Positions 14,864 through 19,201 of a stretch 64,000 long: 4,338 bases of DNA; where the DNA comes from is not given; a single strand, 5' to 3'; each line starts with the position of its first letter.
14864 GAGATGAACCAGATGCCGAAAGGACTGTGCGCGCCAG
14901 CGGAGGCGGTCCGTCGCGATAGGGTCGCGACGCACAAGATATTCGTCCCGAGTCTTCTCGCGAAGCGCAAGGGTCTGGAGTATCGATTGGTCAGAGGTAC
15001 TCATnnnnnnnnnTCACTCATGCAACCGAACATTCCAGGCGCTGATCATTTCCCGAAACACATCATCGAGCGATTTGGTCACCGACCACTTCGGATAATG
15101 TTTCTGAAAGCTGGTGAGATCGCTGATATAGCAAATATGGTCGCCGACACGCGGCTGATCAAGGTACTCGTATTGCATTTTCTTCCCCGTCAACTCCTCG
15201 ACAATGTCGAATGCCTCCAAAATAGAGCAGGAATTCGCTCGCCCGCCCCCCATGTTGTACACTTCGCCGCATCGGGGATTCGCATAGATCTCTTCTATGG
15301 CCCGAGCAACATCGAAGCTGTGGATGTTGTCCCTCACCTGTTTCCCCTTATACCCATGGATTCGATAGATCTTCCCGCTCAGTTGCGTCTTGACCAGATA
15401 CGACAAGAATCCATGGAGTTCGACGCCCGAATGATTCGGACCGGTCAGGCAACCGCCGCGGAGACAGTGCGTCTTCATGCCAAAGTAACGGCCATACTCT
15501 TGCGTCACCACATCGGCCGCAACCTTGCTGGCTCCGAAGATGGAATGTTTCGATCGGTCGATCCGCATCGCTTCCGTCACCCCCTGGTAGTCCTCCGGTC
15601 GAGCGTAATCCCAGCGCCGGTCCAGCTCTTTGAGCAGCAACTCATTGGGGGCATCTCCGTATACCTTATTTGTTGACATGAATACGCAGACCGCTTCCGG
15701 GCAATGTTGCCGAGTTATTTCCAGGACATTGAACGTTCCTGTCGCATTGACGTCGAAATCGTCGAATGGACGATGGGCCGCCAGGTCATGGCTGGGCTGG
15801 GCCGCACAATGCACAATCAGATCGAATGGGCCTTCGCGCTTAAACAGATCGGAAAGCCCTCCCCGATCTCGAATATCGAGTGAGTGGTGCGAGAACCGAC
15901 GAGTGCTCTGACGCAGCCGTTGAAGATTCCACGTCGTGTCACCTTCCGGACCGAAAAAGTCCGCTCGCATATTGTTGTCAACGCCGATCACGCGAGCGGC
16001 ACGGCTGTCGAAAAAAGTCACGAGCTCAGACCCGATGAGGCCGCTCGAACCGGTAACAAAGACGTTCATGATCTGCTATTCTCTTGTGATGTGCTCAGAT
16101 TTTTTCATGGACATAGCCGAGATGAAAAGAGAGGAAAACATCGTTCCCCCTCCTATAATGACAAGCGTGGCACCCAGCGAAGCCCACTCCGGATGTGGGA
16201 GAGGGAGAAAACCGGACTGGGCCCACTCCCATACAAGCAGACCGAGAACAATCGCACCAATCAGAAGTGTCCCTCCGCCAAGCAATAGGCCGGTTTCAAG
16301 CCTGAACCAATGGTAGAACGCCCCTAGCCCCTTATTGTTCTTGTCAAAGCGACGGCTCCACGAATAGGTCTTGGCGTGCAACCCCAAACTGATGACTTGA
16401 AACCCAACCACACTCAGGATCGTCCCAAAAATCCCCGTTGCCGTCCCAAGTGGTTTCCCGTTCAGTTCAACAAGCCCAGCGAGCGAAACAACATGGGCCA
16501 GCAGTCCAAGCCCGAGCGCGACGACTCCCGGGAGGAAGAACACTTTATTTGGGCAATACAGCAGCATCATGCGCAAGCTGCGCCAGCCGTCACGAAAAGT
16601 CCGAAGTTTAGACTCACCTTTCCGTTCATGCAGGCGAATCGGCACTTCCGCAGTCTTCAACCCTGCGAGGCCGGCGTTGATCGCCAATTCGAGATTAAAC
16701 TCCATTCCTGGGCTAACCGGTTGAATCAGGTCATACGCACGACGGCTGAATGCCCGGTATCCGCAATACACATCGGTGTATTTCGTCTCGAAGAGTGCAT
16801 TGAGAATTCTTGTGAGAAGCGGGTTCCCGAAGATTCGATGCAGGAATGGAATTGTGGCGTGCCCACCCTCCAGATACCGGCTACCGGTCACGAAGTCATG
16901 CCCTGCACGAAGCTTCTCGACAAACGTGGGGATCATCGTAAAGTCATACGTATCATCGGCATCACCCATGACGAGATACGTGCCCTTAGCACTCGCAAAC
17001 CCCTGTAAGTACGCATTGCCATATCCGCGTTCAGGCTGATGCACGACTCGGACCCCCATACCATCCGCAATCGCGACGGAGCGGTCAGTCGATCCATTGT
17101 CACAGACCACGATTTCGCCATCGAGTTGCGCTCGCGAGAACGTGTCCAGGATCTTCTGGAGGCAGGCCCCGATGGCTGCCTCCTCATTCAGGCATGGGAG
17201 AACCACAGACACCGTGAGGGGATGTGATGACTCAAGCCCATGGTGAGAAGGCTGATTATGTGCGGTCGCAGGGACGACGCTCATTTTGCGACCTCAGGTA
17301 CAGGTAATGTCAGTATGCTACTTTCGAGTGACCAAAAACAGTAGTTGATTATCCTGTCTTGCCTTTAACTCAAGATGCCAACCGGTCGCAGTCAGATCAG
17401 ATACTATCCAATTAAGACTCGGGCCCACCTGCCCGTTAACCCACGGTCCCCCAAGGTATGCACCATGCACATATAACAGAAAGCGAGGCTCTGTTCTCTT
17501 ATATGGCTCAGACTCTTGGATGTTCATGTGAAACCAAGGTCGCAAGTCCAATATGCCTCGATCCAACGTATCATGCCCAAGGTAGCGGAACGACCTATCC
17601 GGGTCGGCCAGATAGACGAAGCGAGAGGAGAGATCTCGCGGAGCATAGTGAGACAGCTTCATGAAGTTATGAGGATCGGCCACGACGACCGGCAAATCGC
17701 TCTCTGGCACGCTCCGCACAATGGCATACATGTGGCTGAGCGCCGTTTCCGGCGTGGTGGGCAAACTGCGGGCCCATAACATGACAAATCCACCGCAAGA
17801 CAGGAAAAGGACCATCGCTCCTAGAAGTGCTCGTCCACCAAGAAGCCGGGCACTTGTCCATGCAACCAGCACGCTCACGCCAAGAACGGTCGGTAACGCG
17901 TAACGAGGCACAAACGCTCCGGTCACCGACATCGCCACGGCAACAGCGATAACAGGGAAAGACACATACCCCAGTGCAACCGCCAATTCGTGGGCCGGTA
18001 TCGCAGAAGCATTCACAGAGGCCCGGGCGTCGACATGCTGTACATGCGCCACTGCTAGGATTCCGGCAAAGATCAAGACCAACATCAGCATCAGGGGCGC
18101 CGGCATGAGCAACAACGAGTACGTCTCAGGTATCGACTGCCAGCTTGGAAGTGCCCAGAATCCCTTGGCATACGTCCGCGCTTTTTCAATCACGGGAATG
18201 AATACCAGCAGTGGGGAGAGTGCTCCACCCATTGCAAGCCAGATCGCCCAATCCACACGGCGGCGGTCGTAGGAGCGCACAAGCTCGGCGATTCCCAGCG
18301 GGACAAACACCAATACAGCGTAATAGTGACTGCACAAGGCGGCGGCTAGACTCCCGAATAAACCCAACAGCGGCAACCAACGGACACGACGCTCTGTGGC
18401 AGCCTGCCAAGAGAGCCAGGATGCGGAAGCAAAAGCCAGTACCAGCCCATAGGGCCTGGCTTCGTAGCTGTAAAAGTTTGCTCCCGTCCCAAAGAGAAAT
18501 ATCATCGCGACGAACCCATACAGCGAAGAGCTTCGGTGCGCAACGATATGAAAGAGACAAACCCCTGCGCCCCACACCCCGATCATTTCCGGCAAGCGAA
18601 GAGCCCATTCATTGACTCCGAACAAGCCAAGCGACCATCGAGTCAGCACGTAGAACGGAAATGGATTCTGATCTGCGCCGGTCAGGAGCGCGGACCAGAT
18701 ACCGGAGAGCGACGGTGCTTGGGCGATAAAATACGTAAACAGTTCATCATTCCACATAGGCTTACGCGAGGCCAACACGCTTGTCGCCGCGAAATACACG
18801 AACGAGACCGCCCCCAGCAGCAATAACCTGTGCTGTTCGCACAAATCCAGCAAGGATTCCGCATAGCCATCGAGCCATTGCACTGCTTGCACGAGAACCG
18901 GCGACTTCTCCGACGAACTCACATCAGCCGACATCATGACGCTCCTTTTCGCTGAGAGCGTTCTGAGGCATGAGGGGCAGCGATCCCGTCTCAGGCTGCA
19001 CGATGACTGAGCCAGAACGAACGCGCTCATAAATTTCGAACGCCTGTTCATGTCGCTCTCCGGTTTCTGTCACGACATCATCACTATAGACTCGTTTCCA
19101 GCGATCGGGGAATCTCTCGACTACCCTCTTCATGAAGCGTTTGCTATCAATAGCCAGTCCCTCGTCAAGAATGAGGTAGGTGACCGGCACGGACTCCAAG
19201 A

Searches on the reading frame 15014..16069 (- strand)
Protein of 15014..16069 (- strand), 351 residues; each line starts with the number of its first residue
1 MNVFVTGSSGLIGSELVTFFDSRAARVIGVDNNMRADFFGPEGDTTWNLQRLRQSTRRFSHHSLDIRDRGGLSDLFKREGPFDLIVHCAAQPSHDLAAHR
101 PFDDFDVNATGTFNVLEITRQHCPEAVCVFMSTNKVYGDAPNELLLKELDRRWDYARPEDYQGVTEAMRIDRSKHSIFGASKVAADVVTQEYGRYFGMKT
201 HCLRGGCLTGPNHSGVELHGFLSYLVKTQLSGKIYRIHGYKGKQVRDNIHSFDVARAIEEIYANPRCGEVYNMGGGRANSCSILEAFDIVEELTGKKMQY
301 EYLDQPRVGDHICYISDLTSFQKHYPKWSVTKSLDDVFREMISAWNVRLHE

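Call 7: search_protein_families(library=pfam, proteins=[window:15014-16069:-], max_evalue=0.001)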
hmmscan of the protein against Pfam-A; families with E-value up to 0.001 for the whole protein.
window:15014-16069:- (351 aa): 6 families
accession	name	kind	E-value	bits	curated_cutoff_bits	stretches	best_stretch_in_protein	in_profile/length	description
PF01370.27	Epimerase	-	3.4e-33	115.5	20.9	1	3-274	1-240/240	NAD dependent epimerase/dehydratase family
PF16363.11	GDP_Man_Dehyd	-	3.6e-21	76.4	27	1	4-278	1-252/332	GDP-mannose 4,6 dehydratase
PF04321.23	RmlD_sub_bind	-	2.9e-10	40.1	27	1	1-139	1-107/287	RmlD substrate binding domain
PF02719.21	Polysacc_synt_2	-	1.2e-07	31.6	20.2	1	3-136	1-131/293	Polysaccharide biosynthesis protein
PF07993.18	NAD_binding_4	-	4.9e-07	29.6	20.1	1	82-216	89-215/258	Male sterility protein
PF01073.25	3Beta_HSD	-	0.00044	19.8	22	1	5-139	2-122/280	3-beta hydroxysteroid dehydrogenase/isomerase family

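Call 49: search_protein_families(library=ncbifam, proteins=[window:15014-16069:-], max_evalue=0.00001)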
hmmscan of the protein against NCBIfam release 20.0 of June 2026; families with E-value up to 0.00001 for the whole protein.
window:15014-16069:- (351 aa): 11 families
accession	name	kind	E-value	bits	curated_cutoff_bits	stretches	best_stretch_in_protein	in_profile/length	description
TIGR01181.1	dTDP_gluc_dehyt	equivalog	7.4e-28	97.5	365.1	1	3-342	2-308/321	dTDP-glucose 4,6-dehydratase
NF007490.0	PRK10084.1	subfamily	5.6e-22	78.2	649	1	1-324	1-303/361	dTDP-glucose 4,6-dehydratase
TIGR01179.1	galE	equivalog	3.7e-21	75.3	262.3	1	3-342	2-322/332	UDP-glucose 4-epimerase GalE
NF007582.0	PRK10217.1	equivalog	3.3e-18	65.9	698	1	3-299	4-279/355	dTDP-glucose 4,6-dehydratase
NF007956.0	PRK10675.1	subfamily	6.5e-17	61.7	394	2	1-142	1-133/338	UDP-glucose 4-epimerase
TIGR02622.1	CDP_4_6_dhtase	equivalog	1.1e-16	60.9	278.45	1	2-150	6-146/352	CDP-glucose 4,6-dehydratase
TIGR02197.1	heptose_epim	equivalog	3.6e-11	42.8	274.6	0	239-308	206-274/316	ADP-glyceromanno-heptose 6-epimerase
TIGR04180.1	EDH_00030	hypoth_equivalog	4.6e-11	42.3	475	0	3-140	1-128/297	NAD-dependent 4,6-dehydratase LegB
TIGR01214.1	rmlD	equivalog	1.9e-09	37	224.05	1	3-137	2-104/285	dTDP-4-dehydrorhamnose reductase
NF006074.0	PRK08220.1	equivalog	3.7e-07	30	312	1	2-122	10-120/251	2,3-dihydro-2,3-dihydroxybenzoate dehydrogenase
NF043036.1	ErythonDh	equivalog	1.3e-06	27.9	325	1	1-141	1-133/321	D-erythronate dehydrogenase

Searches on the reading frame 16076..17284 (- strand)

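Call 7: search_protein_families(library=pfam, proteins=[window:16076-17284:-], max_evalue=0.001)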
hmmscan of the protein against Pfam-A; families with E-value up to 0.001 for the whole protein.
window:16076-17284:- (402 aa): 2 families
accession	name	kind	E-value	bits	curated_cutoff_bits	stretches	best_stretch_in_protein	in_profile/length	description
PF00535.33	Glycos_transf_2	-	1.5e-28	100.3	23.3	1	26-184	1-164/168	Glycosyl transferase family 2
PF13641.12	Glyco_tranf_2_3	-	6.5e-07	30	27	1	25-147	3-134/230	Glycosyltransferase like family 2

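Call 49: search_protein_families(library=ncbifam, proteins=[window:16076-17284:-], max_evalue=0.00001)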
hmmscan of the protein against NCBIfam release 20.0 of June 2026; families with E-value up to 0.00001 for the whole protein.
window:16076-17284:- (402 aa): 11 families
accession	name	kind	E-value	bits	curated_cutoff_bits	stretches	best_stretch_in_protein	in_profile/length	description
TIGR04182.1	glyco_TIGR04182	equivalog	6.6e-39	134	325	1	25-304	2-279/293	S-layer glycoprotein N-glycosyltransferase AglJ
NF041391.1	DPhHxTase_Halo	equivalog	5.5e-31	107.2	375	1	32-235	4-200/213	dolichyl-phosphate hexose transferase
NF047588.1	GlcsyltransPgfSStrep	equivalog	5.9e-17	61.8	500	1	24-302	2-282/308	glycosyltransferase PgfS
NF058614.1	PPMAGASynPpgS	equivalog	1.1e-12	47.9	370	1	25-217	2-195/226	polyprenyl-phospho-N-acetylgalactosaminyl synthase PpgS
NF010496.0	PRK13915.1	equivalog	1.4e-12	47.3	262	1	21-125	29-138/307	glucosyl-3-phosphoglycerate synthase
NF007482.0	PRK10073.1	equivalog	3.2e-12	46.1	423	1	23-123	6-108/334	glycosyltransferase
TIGR04283.1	glyco_like_mftF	equivalog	1.6e-11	44.2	182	1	25-111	1-83/221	TIGR04283 family arsenosugar biosynthesis glycosyltransferase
NF007986.1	PRK10714.1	equivalog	3.8e-10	39.3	529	1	24-303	7-289/316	undecaprenyl-phosphate 4-deoxy-4-formamido-L-arabinose transferase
TIGR03937.1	PgaC_IcaA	equivalog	1.5e-07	30.7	422.3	1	14-127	36-152/407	poly-beta-1,6-N-acetyl-D-glucosamine synthase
TIGR03965.1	mycofact_glyco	equivalog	3.6e-06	26.1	280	1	20-110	72-164/467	mycofactocin biosynthesis glycosyltransferase MftF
TIGR04440.1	glyco_TIGR04440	domain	6.9e-06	25.9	70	1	41-132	14-113/215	TIGR00180 family glycosyltransferase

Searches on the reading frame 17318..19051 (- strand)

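Call 7: search_protein_families(library=pfam, proteins=[window:17318-19051:-], max_evalue=0.001)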
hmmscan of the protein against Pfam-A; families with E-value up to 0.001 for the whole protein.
window:17318-19051:- (577 aa): 1 family
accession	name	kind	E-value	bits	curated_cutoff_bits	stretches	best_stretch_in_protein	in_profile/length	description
PF13231.12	PMT_2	-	8.3e-09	36.3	26.1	1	130-288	4-158/160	Dolichyl-phosphate-mannose-protein mannosyltransferase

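Call 49: search_protein_families(library=ncbifam, proteins=[window:17318-19051:-], max_evalue=0.00001)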
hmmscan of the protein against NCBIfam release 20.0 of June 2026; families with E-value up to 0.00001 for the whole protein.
window:17318-19051:- (577 aa): 0 families
